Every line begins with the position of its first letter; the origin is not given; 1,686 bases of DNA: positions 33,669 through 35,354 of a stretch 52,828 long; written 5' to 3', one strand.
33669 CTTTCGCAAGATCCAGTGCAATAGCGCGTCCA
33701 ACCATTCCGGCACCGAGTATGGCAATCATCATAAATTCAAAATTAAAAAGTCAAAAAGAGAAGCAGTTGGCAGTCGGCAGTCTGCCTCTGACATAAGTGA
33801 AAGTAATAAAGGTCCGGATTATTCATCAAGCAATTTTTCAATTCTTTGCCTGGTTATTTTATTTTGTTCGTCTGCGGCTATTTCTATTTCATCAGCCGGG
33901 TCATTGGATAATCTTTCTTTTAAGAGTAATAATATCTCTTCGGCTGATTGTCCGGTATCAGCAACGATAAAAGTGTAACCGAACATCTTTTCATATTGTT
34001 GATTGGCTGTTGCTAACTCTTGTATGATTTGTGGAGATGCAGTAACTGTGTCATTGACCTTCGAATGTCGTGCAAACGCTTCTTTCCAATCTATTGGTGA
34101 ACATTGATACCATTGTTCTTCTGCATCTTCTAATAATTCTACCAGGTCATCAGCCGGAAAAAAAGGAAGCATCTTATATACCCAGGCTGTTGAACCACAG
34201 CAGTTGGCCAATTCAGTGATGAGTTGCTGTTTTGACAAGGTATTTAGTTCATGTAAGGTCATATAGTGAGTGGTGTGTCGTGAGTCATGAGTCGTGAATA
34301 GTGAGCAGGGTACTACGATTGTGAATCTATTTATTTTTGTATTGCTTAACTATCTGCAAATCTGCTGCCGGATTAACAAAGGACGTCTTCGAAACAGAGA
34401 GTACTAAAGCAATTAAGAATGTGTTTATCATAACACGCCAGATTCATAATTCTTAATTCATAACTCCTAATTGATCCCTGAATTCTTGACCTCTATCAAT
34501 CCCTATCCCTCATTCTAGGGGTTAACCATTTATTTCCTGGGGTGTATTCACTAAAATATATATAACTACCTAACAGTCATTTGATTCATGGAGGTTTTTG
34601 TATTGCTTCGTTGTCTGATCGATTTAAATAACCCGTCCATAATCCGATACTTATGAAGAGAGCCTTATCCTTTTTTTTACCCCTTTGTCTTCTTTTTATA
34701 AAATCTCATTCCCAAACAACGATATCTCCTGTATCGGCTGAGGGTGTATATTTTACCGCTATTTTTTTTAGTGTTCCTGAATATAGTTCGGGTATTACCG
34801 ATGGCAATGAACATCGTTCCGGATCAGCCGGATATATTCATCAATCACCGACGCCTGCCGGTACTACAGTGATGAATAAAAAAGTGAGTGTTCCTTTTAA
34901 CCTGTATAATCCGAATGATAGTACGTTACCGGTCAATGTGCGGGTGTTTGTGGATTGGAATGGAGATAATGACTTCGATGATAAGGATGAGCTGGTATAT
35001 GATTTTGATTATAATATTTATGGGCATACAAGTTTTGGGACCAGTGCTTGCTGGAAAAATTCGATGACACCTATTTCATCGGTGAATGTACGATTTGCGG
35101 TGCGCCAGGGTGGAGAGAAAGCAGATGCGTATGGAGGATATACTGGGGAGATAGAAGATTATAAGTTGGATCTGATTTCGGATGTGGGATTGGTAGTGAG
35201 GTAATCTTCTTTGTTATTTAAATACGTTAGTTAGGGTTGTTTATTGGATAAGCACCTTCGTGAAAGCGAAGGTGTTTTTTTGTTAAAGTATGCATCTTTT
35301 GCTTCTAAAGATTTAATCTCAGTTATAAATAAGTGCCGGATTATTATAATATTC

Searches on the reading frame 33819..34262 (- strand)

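Call 11: search_protein_families(library=pfam, proteins=[window:33819-34262:-], max_evalue=0.01)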
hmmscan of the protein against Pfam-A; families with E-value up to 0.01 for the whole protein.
window:33819-34262:- (147 aa): 2 families
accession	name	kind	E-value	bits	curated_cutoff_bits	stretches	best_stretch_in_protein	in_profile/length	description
PF09349.15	OHCU_decarbox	-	9.9e-26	91.6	24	2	74-142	87-155/155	OHCU decarboxylase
PF12860.13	PAS_7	-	0.0077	16.8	27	0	81-128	15-62/115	PAS fold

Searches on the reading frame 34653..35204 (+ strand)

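Call 11: search_protein_families(library=pfam, proteins=[window:34653-35204:+], max_evalue=0.01)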
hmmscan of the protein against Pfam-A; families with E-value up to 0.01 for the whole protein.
window:34653-35204:+ (183 aa): 1 family
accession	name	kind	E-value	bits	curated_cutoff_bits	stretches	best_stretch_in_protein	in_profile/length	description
PF20009.4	GEVED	-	9.9e-08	33.1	24.4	1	95-172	1-77/78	GEVED domain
